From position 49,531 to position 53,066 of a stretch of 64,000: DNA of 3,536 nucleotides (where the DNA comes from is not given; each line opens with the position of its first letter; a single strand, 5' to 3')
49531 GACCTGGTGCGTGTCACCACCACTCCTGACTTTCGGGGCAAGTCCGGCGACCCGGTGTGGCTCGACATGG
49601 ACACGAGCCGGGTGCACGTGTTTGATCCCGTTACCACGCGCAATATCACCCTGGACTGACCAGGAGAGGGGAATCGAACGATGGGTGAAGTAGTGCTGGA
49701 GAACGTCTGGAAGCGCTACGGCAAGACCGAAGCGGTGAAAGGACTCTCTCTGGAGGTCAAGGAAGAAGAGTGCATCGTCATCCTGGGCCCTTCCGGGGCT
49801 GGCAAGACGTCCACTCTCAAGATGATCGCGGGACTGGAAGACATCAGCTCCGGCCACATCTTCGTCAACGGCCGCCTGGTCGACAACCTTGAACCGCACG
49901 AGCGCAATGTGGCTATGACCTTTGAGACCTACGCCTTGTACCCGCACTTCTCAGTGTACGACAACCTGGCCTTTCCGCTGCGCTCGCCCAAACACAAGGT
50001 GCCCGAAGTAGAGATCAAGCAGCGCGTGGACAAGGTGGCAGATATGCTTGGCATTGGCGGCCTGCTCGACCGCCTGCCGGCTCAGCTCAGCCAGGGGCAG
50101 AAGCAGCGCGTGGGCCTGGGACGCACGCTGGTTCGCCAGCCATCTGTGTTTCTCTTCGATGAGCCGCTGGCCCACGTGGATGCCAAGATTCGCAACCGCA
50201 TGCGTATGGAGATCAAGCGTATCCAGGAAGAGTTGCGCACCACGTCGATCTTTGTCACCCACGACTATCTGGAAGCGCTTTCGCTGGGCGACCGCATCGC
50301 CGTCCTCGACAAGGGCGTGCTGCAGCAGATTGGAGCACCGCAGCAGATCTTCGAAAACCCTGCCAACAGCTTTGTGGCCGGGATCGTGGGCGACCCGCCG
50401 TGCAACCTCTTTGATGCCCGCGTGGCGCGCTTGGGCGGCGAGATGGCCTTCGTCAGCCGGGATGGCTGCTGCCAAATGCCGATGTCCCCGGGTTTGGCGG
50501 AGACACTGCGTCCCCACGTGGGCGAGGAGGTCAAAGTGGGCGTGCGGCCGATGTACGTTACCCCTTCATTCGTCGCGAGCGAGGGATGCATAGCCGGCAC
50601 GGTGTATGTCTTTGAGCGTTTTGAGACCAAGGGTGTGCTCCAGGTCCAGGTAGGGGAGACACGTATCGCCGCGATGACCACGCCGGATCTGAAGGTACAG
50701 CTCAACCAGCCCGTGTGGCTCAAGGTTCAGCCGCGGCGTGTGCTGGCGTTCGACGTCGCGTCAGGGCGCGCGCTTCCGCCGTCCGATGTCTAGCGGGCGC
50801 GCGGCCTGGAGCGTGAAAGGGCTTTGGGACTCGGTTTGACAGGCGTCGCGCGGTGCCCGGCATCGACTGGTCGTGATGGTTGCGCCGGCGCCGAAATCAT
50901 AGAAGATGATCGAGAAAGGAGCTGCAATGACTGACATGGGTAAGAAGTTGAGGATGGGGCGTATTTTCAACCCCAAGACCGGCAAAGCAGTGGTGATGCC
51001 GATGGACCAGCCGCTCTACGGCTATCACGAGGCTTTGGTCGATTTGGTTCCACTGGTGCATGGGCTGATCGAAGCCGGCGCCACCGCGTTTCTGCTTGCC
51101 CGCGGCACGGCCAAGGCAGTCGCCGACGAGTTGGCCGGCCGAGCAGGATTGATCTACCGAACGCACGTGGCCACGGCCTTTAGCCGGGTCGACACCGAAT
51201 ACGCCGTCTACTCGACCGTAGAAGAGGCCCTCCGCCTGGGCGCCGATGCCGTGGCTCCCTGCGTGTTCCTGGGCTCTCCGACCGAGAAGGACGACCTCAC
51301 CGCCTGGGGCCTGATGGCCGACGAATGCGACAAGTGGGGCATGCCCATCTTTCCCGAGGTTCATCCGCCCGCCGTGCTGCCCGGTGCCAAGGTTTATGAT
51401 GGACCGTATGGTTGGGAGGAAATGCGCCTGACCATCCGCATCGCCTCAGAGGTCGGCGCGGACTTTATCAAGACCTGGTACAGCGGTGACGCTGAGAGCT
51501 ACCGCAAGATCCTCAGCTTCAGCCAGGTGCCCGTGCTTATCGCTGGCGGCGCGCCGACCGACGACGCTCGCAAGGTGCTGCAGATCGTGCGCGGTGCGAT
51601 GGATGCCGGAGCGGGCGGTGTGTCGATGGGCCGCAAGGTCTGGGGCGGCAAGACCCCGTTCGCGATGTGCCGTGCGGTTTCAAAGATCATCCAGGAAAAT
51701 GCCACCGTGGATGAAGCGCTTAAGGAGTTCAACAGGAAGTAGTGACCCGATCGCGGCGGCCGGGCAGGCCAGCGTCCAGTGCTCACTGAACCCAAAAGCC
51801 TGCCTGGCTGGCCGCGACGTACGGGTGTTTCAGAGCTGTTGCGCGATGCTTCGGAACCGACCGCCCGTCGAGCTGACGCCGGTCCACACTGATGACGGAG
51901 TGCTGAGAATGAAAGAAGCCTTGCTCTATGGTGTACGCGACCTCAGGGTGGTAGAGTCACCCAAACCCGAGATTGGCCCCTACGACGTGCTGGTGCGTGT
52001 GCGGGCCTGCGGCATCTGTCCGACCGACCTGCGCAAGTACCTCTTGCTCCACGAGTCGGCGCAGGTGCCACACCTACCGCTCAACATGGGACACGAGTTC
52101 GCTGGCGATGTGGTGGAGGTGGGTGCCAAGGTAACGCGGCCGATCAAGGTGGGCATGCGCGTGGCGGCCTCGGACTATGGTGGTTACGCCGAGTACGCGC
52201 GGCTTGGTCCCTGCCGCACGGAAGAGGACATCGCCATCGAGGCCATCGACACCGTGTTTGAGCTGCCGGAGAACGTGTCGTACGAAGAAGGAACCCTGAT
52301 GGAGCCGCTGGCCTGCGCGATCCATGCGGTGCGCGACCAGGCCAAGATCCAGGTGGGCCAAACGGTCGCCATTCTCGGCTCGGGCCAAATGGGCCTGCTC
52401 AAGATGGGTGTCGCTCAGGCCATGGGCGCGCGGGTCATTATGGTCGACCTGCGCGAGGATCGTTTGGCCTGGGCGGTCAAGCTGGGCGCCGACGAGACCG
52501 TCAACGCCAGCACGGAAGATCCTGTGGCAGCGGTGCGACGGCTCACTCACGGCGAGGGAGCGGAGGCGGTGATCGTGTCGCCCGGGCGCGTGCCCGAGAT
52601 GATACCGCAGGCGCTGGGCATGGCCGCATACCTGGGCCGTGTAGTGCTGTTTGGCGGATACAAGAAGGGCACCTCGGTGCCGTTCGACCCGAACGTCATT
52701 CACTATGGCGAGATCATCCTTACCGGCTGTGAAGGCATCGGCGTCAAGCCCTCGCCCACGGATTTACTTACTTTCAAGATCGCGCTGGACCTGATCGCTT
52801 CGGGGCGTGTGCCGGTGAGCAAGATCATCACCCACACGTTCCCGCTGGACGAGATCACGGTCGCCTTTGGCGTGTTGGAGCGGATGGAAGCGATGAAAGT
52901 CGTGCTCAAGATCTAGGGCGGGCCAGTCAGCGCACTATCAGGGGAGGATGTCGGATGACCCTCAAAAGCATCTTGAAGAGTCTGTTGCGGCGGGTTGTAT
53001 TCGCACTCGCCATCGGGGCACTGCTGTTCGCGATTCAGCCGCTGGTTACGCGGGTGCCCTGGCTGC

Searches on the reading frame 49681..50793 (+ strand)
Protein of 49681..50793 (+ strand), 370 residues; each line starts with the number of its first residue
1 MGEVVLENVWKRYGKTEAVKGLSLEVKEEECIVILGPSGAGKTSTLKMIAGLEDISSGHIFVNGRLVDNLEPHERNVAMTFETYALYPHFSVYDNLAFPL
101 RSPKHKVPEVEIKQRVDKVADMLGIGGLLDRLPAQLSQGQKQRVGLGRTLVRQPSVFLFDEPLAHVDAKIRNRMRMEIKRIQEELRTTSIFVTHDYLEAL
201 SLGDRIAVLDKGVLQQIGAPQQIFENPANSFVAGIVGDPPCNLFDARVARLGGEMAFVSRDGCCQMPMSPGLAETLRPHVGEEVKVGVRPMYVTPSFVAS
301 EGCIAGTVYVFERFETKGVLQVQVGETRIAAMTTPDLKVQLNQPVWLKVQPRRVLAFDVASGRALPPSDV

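Call 20: search_protein_families(library=pfam, proteins=[window:49681-50793:+], max_evalue=0.001)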
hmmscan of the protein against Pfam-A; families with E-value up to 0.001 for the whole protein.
window:49681-50793:+ (370 aa): 4 families
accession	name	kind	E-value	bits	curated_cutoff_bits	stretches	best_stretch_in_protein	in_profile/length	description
PF00005.33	ABC_tran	-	1.5e-30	107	25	1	20-164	2-137/137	ABC transporter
PF13304.12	AAA_21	-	4.6e-06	27.4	27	0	123-197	225-301/304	AAA domain, putative AbiEii toxin, Type IV TA system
PF17912.7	OB_MalK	-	7.6e-05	23.9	27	1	237-290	1-50/53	MalK OB fold domain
PF20720.3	nSTAND3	-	0.00096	19.3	27.2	0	15-50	3-38/155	Novel STAND NTPase 3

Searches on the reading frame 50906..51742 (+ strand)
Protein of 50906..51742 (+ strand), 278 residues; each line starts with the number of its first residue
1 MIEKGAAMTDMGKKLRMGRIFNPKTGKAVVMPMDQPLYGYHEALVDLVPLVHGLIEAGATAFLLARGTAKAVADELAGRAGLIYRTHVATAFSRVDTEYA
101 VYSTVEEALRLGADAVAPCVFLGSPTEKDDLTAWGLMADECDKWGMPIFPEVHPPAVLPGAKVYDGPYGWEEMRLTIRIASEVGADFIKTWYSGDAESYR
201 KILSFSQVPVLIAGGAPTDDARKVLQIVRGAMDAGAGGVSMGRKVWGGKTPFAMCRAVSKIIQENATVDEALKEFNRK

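Call 20: search_protein_families(library=pfam, proteins=[window:50906-51742:+], max_evalue=0.001)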
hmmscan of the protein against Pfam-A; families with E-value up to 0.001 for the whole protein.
window:50906-51742:+ (278 aa): 1 family
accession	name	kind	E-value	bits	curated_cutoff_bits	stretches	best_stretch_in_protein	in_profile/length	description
PF01791.15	DeoC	-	7.4e-29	101.4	23.8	1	42-246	16-227/229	DeoC/LacD family aldolase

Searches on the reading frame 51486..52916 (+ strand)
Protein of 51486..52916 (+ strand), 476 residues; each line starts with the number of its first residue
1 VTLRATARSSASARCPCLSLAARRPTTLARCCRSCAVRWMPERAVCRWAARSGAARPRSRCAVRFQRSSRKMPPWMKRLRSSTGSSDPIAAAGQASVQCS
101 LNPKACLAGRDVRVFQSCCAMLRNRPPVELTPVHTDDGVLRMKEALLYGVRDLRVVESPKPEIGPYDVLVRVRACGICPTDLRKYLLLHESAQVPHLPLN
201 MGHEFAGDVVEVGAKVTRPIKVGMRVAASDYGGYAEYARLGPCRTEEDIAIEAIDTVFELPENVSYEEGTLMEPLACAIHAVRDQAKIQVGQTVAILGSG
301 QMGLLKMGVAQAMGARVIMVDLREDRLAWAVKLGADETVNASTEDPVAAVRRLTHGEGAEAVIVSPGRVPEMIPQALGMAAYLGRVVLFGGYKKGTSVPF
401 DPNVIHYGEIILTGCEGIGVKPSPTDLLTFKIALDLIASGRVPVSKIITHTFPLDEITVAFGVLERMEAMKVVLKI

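Call 20: search_protein_families(library=pfam, proteins=[window:51486-52916:+], max_evalue=0.001)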
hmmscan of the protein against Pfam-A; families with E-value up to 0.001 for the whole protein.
window:51486-52916:+ (476 aa): 2 families
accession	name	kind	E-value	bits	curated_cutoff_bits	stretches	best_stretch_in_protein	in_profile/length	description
PF00107.32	ADH_zinc_N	-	2e-22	80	31.8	1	303-415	3-112/129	Zinc-binding dehydrogenase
PF08240.17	ADH_N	-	4.8e-16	59.3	23.5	1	164-237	1-71/104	Alcohol dehydrogenase GroES-like domain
